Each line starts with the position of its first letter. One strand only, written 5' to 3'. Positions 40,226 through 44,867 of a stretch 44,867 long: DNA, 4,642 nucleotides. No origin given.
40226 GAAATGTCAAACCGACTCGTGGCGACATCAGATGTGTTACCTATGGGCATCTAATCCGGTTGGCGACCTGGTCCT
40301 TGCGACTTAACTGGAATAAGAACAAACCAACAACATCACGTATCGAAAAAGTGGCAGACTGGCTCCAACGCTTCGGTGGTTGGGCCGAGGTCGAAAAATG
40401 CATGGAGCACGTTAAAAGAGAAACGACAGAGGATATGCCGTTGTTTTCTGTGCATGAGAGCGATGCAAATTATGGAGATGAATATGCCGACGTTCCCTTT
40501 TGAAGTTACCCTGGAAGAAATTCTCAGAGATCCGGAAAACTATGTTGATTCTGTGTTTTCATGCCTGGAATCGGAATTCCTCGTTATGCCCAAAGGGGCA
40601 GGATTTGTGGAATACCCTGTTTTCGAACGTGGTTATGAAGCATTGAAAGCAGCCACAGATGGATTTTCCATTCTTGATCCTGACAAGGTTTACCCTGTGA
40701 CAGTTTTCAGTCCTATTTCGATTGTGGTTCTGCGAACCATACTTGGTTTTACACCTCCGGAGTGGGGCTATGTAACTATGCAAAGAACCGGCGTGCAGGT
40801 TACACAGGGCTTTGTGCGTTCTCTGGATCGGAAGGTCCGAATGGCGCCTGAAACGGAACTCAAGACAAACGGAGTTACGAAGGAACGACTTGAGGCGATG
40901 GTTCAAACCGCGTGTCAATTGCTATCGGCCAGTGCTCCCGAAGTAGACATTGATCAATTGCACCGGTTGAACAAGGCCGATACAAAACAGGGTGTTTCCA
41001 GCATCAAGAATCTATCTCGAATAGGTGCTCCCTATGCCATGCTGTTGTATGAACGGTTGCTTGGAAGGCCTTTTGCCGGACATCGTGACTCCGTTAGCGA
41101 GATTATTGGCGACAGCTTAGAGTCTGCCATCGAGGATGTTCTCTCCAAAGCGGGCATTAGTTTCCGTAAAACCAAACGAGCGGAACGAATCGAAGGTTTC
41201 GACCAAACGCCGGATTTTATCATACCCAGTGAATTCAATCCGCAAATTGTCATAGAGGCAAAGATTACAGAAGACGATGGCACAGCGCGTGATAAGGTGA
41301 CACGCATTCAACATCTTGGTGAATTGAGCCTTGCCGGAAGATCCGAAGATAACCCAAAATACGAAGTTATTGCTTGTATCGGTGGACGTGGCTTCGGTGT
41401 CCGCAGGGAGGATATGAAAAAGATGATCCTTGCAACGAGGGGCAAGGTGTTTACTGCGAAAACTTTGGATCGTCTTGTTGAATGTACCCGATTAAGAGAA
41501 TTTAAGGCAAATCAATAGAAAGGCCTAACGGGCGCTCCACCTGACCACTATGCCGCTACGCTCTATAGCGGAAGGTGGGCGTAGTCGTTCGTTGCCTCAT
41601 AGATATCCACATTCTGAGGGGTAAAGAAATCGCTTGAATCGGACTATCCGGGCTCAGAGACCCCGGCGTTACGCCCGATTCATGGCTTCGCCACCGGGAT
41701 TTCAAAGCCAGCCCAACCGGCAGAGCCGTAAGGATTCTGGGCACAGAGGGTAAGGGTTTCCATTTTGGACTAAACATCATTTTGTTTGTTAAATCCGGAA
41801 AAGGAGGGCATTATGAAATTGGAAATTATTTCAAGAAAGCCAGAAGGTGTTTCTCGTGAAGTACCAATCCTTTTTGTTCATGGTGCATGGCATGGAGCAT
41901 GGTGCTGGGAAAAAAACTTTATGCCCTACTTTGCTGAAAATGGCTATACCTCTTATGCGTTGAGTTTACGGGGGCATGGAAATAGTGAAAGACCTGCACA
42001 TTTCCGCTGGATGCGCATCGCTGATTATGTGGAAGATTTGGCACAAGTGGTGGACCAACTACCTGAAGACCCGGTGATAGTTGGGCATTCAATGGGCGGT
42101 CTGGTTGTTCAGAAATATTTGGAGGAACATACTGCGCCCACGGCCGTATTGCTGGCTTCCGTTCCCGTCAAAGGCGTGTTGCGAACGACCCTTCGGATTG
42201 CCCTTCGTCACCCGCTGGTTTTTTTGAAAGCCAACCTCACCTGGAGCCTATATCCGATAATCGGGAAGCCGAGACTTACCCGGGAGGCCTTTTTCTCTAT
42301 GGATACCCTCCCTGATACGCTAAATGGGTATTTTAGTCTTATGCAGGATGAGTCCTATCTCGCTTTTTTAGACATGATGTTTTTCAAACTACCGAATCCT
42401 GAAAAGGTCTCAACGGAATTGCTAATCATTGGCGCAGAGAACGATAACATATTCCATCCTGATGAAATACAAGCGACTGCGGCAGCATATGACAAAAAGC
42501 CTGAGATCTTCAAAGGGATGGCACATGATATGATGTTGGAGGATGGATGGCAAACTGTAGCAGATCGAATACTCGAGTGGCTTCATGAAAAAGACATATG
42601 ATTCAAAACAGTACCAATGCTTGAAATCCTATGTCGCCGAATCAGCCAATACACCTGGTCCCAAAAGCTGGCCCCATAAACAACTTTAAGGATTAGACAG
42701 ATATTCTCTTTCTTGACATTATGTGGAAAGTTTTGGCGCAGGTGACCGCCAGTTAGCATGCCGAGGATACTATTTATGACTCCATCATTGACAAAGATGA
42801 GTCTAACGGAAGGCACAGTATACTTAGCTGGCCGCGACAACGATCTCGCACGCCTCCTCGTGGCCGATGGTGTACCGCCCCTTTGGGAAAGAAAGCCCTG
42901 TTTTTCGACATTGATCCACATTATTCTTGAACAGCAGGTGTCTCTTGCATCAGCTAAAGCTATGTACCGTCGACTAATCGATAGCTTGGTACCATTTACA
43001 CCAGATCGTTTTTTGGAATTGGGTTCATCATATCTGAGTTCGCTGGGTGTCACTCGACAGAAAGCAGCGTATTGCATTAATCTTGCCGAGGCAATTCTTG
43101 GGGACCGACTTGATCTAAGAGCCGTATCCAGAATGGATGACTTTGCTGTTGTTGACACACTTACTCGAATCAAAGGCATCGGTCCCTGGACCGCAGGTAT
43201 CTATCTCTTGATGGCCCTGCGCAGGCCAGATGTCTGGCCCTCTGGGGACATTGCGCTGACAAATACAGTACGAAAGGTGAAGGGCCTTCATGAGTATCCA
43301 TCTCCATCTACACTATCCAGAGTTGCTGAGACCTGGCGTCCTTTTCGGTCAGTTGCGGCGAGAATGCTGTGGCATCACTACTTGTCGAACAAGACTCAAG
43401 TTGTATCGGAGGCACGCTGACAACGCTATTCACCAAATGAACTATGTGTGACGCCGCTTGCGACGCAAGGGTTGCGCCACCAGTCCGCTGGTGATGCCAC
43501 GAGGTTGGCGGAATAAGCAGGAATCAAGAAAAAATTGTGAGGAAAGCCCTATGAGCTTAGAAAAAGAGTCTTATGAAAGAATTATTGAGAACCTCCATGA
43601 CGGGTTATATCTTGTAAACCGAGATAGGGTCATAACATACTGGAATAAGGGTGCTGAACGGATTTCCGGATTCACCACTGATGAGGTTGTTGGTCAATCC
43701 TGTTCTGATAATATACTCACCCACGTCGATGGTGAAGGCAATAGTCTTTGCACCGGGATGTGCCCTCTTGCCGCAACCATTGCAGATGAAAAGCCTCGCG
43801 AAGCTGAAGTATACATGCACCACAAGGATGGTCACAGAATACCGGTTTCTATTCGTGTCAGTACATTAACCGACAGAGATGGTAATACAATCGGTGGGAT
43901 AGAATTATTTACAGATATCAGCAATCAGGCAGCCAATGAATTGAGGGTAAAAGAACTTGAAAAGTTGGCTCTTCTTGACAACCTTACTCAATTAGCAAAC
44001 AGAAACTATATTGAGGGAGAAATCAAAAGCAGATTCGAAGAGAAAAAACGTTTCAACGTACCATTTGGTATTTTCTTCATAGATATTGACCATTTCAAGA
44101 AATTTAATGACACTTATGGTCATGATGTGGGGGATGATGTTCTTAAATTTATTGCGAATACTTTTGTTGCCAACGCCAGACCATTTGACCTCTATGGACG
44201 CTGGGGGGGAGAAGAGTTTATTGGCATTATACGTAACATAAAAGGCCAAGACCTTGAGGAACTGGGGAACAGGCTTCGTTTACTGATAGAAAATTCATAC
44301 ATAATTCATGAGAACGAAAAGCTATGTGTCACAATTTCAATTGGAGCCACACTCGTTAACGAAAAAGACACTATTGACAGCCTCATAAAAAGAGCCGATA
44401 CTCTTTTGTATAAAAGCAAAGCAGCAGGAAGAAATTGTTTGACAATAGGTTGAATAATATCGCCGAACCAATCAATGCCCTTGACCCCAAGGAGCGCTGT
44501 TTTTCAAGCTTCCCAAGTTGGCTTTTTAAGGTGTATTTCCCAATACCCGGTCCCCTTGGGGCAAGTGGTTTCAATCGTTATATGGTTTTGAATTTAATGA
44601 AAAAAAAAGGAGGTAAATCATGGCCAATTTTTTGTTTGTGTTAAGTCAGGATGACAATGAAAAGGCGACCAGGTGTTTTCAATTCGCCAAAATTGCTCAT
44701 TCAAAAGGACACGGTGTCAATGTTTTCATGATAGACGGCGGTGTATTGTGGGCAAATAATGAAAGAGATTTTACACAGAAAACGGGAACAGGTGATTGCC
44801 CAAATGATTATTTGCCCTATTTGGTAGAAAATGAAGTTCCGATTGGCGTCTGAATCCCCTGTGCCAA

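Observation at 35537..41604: Decayed chromosomal integron whose cassettes carry restriction/defence genes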

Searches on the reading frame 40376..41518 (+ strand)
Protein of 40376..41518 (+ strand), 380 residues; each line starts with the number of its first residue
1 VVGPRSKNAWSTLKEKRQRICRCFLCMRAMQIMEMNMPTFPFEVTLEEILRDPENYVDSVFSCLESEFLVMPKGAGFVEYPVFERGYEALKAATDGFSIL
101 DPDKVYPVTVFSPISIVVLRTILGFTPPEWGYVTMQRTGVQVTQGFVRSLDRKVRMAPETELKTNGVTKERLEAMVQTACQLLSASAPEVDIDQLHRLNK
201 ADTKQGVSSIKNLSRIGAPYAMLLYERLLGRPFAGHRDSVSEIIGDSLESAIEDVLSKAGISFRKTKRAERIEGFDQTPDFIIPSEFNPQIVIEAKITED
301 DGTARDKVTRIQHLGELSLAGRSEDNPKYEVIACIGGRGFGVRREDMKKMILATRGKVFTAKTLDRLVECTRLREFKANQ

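Call 9: search_protein_families(library=pfam, max_evalue=0.1, proteins=[window:40376-41518:+])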
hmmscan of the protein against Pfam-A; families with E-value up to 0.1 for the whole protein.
window:40376-41518:+ (380 aa): 2 families
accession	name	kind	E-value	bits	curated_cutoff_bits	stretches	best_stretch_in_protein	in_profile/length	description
PF14811.11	TPD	-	0.00043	20.6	27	1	237-284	23-69/138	Protein of unknown function TPD sequence-motif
PF09019.17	EcoRII-C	-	0.043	14.4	25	0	244-286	39-77/165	EcoRII C terminal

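Call 10: search_protein_families(library=ncbifam, max_evalue=0.1, proteins=[window:40376-41518:+])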
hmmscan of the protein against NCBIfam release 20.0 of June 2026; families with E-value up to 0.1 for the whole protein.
window:40376-41518:+ (380 aa): 0 families

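Call 66: search_protein_families(library=padloc, max_evalue=0.01, proteins=[window:40376-41518:+])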
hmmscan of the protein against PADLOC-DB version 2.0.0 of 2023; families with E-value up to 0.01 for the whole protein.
window:40376-41518:+ (380 aa): 0 families

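Call 83: search_solved_structures(query=window:40484-41518:+, max_evalue=1)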
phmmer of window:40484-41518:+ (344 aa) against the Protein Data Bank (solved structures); distinct sequences matched with E-value up to 1: 1.
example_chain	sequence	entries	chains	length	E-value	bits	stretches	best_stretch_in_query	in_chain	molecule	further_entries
2dyi_A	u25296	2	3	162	0.73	12.1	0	188-237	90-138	Probable 16S rRNA-processing protein rimM | Ribosome maturation factor rimM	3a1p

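Call 84: search_protein_families(library=pfam, max_evalue=1, proteins=[window:40484-41518:+])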
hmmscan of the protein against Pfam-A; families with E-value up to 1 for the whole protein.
window:40484-41518:+ (344 aa): 4 families
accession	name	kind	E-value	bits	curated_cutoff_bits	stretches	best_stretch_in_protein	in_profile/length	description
PF14811.11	TPD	-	0.00036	20.8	27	1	201-248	23-69/138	Protein of unknown function TPD sequence-motif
PF09019.17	EcoRII-C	-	0.038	14.5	25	1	208-250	39-77/165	EcoRII C terminal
PF20472.4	PDDEXK_11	-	0.18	12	23.7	1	209-273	6-82/145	PD-(D/E)XK nuclease superfamily domain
PF17573.8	GA-like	-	0.23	11.8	25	0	160-176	31-47/50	GA-like domain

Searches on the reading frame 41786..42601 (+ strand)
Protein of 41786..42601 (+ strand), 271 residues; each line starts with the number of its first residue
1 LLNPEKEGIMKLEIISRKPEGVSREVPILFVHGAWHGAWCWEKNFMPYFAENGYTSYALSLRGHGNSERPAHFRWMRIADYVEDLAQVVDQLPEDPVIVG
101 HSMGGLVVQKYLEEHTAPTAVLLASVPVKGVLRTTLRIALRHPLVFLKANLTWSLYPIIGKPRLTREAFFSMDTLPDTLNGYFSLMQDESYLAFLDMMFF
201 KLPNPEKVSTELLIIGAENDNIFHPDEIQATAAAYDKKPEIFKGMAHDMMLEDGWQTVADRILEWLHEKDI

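Call 9: search_protein_families(library=pfam, max_evalue=0.1, proteins=[window:41786-42601:+])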
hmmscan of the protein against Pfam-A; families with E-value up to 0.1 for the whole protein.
window:41786-42601:+ (271 aa): 11 families
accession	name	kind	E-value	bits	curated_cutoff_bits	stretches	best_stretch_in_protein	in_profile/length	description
PF12697.13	Abhydrolase_6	-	1.9e-27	97.8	26.3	1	28-260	1-216/217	Alpha/beta hydrolase family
PF00561.26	Abhydrolase_1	-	3.4e-23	83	25.8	1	27-121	2-94/245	alpha/beta hydrolase fold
PF12146.15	Hydrolase_4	-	5.4e-23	82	27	1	28-252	7-237/239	Serine aminopeptidase, S33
PF12695.13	Abhydrolase_5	-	1.1e-05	25.7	27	1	85-133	46-97/164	Alpha/beta hydrolase family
PF06821.19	Ser_hydrolase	-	2.3e-05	24.8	22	1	77-120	38-81/172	Serine hydrolase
PF00326.27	Peptidase_S9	-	0.00056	19.9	22.6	1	48-136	9-106/213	Prolyl oligopeptidase family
PF07819.20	PGAP1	-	0.00073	19.8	24.3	1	81-112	78-109/233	PGAP1-like alpha/beta domain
PF01674.24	Lipase_2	-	0.0016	18.5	20.3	1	26-113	2-94/219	Lipase (class 2)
PF20408.4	Abhydrolase_11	-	0.013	15.7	27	0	77-123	56-105/193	Alpha/beta hydrolase domain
PF06028.17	DUF915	-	0.028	14.2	22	0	98-116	107-125/255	Alpha/beta hydrolase of unknown function (DUF915)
PF00975.26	Thioesterase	-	0.058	14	26.4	1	56-107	30-79/226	Thioesterase domain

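Call 10: search_protein_families(library=ncbifam, max_evalue=0.1, proteins=[window:41786-42601:+])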
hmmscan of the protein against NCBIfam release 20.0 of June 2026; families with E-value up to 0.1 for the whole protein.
window:41786-42601:+ (271 aa): 22 families
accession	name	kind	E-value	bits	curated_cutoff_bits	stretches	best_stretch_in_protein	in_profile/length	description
NF050089.1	i_nPHAscl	equivalog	1.3e-11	44.2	300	1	24-130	17-122/288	intracellular short-chain-length polyhydroxyalkanoate depolymerase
TIGR01607.1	PST-A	paralog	3.5e-09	36.2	218.25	1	41-93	62-116/332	Plasmodium subtelomeric family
NF011457.0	PRK14875.1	equivalog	8.8e-09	34.8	307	1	20-117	127-221/372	acetoin dehydrogenase dihydrolipoyllysine-residue acetyltransferase subunit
NF051487.1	bifunc_PcaCD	exception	2.2e-07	30.3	430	1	21-113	168-257/413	bifunctional 4-carboxymuconolactone decarboxylase/3-oxoadipate enol-lactonase PcaCD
TIGR03695.1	menH_SHCHC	equivalog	2.4e-06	27.2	208.55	1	27-116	4-93/252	2-succinyl-6-hydroxy-2,4-cyclohexadiene-1-carboxylate synthase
NF004514.1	PRK05855.1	equivalog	2.4e-06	26.4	455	1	21-117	18-114/578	SDR family oxidoreductase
TIGR03056.1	bchO_mg_che_rel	equivalog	1.3e-05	24.4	172.55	1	28-120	31-122/278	alpha/beta fold hydrolase BchO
NF008019.0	PRK10749.1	equivalog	1.9e-05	23.9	362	1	52-131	80-168/335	lysophospholipase L2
TIGR02427.1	protocat_pcaD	equivalog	4.4e-05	23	255.85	1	59-115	45-100/251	3-oxoadipate enol-lactonase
NF041759.1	mac_hydro_EstT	equivalog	7.1e-05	22.1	450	1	21-109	18-108/278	macrolide hydrolase EstT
NF058580.1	lipase_V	equivalog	0.00012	21.8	300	1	24-141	24-135/230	EstV family lipase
NF007954.0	PRK10673.1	equivalog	0.00013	21.3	399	1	10-108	1-95/255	esterase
TIGR01738.1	bioH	equivalog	0.00014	21.6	206.95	1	31-127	10-100/245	pimeloyl-ACP methyl ester esterase BioH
TIGR01250.1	pro_imino_pep_2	subfamily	0.00014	21.5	167.65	1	20-114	20-116/288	proline iminopeptidase-family hydrolase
NF002043.0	PRK00870.1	subfamily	0.00017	21.2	265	1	20-116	41-137/302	haloalkane dehalogenase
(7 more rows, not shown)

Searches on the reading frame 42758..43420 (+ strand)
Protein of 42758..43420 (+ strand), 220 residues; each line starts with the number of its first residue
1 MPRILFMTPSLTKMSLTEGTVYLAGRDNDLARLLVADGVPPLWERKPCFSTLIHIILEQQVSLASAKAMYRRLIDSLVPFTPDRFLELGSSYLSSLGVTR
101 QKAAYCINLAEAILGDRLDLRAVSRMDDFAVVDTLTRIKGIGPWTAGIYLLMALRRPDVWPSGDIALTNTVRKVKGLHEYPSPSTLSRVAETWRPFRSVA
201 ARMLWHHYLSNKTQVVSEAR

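Call 84: search_protein_families(library=pfam, max_evalue=1, proteins=[window:42758-43420:+])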
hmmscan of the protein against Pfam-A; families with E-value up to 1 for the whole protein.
window:42758-43420:+ (220 aa): 1 family
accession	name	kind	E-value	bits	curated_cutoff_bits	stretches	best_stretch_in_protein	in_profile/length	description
PF00730.31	HhH-GPD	-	3.6e-12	47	26.2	1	53-194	1-107/108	HhH-GPD superfamily base excision DNA repair protein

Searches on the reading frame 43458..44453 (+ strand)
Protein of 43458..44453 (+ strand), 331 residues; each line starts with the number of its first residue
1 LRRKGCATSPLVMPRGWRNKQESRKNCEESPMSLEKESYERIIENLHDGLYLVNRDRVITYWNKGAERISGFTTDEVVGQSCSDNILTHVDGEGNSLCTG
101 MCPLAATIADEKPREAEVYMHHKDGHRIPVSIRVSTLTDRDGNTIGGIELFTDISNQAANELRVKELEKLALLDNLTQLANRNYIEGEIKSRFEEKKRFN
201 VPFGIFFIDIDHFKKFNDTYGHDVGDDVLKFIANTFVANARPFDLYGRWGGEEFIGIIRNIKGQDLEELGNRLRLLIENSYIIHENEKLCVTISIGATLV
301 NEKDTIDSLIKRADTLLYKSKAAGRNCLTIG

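Call 84: search_protein_families(library=pfam, max_evalue=1, proteins=[window:43458-44453:+])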
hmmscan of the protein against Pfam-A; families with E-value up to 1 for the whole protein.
window:43458-44453:+ (331 aa): 9 families
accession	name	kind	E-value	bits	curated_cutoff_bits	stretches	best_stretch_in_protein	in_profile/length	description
PF00990.26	GGDEF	-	7e-43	146.6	23.8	1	171-326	1-160/161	Diguanylate cyclase, GGDEF domain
PF13426.13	PAS_9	-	4e-15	56.4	27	1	48-155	2-102/103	PAS domain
PF00989.32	PAS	-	1.5e-13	51.1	22.6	1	39-147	3-106/113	PAS fold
PF08448.16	PAS_4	-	3e-13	50.4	23.1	1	44-158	2-109/110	PAS fold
PF13188.13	PAS_8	-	5.2e-07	29.8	21.8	1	38-90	2-50/65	PAS domain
PF08447.18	PAS_3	-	0.0043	17.7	25.6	1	60-145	2-83/89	PAS fold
PF24820.1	Diguanyl_cycl_sensor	-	0.019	15.3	28.1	1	42-140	1-99/109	Diguanylate cyclase-like sensor domain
PF22335.1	Cas10-Cmr2_palm2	-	0.037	14.6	27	1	287-328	89-132/133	Cas10/Cmr2, second palm domain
PF12860.13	PAS_7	-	0.08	13.5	27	1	43-160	1-113/115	PAS fold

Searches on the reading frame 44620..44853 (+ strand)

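Call 84: search_protein_families(library=pfam, max_evalue=1, proteins=[window:44620-44853:+])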
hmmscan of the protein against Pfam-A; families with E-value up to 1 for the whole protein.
window:44620-44853:+ (77 aa): 1 family
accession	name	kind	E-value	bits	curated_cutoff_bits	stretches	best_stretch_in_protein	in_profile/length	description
PF02635.20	DsrE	-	1.5e-08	35.2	22.7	1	4-77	3-76/116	DsrE/DsrF-like family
